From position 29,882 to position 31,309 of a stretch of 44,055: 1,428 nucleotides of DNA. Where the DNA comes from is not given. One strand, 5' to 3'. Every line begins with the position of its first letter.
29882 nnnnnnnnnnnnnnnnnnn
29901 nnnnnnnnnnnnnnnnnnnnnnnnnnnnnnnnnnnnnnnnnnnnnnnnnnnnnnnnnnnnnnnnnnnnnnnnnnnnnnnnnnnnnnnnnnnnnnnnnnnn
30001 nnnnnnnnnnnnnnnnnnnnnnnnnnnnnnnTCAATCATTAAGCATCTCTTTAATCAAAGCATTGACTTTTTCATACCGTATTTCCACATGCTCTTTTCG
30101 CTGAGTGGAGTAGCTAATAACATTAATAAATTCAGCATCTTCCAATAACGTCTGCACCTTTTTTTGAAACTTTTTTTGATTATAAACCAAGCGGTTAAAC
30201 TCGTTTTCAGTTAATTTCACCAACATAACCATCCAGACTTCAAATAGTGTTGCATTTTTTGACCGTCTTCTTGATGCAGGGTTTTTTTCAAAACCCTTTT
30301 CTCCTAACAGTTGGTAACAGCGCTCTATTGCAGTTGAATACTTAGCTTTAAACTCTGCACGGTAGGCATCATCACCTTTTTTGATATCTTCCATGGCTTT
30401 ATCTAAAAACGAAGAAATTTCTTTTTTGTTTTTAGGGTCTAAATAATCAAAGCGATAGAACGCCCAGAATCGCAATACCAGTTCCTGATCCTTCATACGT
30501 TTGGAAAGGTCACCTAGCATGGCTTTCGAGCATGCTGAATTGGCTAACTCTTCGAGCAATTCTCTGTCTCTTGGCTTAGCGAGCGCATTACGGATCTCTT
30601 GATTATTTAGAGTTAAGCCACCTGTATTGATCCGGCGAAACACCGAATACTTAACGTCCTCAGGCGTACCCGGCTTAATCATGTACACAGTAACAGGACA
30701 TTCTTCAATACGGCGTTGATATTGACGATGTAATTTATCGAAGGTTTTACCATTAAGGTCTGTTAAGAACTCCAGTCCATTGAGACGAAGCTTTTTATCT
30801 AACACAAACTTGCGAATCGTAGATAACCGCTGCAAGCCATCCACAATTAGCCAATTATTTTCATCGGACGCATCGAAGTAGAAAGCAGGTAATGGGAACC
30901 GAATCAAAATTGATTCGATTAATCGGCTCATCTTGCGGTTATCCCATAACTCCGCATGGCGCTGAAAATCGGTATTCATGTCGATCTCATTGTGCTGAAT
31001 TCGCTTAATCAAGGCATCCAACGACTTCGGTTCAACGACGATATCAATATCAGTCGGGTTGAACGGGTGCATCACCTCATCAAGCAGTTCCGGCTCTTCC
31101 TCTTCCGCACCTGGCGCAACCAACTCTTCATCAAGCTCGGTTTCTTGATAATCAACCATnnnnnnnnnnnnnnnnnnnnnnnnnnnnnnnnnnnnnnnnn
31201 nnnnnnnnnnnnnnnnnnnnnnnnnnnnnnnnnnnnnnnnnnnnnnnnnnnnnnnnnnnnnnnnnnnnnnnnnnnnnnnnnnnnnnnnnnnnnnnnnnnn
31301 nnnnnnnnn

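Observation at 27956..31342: Three-gene translationally coupled operon (DUF262-like + AAA_21-type ATPase + unknown 325-aa protein): candidate phage-defence cassette I cannot assign to a named system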

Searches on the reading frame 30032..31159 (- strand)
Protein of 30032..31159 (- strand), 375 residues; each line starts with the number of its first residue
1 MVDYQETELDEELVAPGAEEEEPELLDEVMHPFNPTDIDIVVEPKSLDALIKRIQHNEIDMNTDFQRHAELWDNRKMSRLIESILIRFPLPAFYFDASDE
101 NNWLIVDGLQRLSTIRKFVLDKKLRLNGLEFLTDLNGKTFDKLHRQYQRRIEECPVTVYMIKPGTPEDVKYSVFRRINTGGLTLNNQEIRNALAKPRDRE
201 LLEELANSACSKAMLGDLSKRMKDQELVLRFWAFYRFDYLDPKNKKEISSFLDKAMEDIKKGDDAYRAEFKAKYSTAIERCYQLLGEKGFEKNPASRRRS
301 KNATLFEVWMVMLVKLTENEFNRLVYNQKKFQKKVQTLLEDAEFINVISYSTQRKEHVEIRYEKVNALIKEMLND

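Call 3: search_protein_families(library=pfam, proteins=[window:30032-31159:-], max_evalue=0.1)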
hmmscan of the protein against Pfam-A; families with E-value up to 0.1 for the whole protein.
window:30032-31159:- (375 aa): 3 families
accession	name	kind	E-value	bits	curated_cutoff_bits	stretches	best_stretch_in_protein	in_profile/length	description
PF03235.19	GmrSD_N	-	1.4e-21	78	33.2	1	60-193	12-197/199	GmrSD restriction endonuclease, N-terminal domain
PF23942.1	DUF7277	-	0.061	14.5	27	0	34-74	18-59/87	Domain of unknown function (DUF7277)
PF03344.20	Daxx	-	0.072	13.7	27.6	0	299-356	13-70/99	Daxx N-terminal Rassf1C-interacting domain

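Call 4: search_protein_families(library=padloc, proteins=[window:30032-31159:-], max_evalue=0.1)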
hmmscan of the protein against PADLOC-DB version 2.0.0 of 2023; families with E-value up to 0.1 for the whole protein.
window:30032-31159:- (375 aa): 3 families
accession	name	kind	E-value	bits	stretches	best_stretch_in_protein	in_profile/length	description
PDLC03877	NsnA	-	3.5e-123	409.7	1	16-374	22-384/385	-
PDLC04027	PD-T4-2_A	-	5.1e-40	135.6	1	20-366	13-358/363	-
PDLC03418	REase_II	-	4.4e-10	37.2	1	58-213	31-178/372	Type II restriction enzyme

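Call 5: search_protein_families(library=ncbifam, proteins=[window:30032-31159:-], max_evalue=0.1)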
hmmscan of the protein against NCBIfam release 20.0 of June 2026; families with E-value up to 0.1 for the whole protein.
window:30032-31159:- (375 aa): 1 family
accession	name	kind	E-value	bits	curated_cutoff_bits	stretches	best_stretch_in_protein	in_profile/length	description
NF040977.1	RepA_IncFII_LM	equivalog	0.046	13.4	70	0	239-278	7-43/266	plasmid replication initiator RepA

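Call 46: search_solved_structures(query=window:30032-31159:-, max_evalue=0.01)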
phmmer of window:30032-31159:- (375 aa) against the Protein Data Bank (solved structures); distinct sequences matched with E-value up to 0.01: 0.

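Call 64: search_protein_families(library=phrogs, proteins=[window:30032-31159:-], max_evalue=0.00001)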
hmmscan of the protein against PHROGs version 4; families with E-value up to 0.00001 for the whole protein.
window:30032-31159:- (375 aa): 3 families
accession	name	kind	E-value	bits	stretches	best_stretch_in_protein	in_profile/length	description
phrog_2598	-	unknown function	1.6e-62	212.7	1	34-370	21-350/352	-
phrog_1583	-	unknown function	3.8e-23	82.9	1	33-230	16-211/417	-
phrog_26759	-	unknown function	3.3e-07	29.9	1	47-208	11-186/593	-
